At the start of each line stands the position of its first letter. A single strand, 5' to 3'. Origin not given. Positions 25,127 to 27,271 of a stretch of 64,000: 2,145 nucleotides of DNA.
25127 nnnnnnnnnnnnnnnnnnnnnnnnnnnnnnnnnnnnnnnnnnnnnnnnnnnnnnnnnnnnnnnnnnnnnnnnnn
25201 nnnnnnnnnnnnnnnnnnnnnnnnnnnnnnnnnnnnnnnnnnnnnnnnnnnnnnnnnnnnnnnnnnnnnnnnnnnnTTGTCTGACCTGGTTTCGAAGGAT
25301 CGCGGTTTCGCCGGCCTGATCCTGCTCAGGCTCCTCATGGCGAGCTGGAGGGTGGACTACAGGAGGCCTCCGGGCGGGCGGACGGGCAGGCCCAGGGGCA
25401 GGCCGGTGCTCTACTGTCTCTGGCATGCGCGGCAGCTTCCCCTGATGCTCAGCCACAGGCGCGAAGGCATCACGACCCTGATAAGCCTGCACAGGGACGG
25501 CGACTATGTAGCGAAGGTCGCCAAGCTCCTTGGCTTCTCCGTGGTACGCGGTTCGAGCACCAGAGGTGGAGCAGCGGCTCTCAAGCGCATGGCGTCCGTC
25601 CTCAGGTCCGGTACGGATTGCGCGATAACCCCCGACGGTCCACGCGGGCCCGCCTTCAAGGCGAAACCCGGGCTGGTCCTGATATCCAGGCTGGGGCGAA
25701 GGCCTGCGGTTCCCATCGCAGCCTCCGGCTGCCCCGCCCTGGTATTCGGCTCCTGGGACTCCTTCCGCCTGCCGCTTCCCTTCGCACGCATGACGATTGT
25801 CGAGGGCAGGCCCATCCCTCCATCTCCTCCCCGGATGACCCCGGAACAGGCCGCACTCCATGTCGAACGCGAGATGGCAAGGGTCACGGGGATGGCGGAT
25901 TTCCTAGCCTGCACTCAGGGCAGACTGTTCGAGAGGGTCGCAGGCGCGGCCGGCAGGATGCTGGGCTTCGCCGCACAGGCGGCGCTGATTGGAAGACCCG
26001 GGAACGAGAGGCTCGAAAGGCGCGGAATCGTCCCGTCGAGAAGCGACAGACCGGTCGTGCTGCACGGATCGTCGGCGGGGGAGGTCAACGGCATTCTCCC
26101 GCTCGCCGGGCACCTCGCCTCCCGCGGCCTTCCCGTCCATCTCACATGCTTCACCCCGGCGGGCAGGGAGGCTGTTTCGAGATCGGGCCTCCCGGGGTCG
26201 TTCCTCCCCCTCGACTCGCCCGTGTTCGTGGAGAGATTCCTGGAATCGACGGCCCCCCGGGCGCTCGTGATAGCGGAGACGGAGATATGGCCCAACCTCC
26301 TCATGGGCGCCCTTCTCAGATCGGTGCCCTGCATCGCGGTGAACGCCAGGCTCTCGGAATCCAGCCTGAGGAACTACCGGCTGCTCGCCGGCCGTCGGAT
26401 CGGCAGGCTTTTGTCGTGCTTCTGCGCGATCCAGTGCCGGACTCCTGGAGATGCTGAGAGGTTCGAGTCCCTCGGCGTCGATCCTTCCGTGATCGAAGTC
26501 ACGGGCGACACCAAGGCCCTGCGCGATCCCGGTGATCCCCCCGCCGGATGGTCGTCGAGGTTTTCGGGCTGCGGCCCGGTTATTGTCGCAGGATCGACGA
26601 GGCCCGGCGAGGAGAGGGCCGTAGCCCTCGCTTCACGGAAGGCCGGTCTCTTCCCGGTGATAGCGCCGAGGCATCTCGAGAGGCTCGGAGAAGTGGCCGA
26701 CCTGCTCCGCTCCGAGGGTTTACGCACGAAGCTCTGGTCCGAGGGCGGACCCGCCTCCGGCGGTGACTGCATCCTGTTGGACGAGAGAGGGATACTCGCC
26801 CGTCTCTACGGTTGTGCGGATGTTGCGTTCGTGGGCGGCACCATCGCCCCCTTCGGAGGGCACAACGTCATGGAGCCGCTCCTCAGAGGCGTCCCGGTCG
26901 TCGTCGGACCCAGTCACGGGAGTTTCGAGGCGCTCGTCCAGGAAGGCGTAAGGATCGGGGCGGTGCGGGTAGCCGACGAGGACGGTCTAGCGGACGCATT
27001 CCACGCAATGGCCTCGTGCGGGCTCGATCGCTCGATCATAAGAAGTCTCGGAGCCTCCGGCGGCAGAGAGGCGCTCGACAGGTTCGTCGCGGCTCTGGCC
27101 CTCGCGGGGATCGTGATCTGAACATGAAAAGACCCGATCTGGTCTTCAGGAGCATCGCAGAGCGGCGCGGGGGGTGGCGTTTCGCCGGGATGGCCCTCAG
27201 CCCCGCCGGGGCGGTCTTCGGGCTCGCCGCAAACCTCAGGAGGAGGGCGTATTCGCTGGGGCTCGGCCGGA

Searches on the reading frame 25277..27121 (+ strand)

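Call 26: search_protein_families(library=pfam, proteins=[window:25277-27121:+], max_evalue=0.001)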
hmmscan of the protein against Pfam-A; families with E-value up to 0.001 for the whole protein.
window:25277-27121:+ (614 aa): 2 families
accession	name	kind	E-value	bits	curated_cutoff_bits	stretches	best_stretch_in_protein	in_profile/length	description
PF04413.22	Glycos_transf_N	-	7.9e-41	140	23.9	1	247-414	5-177/179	3-Deoxy-D-manno-octulosonic-acid transferase (kdotransferase)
PF04028.18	DUF374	-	8.3e-27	93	26.8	1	60-126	3-69/69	Domain of unknown function (DUF374)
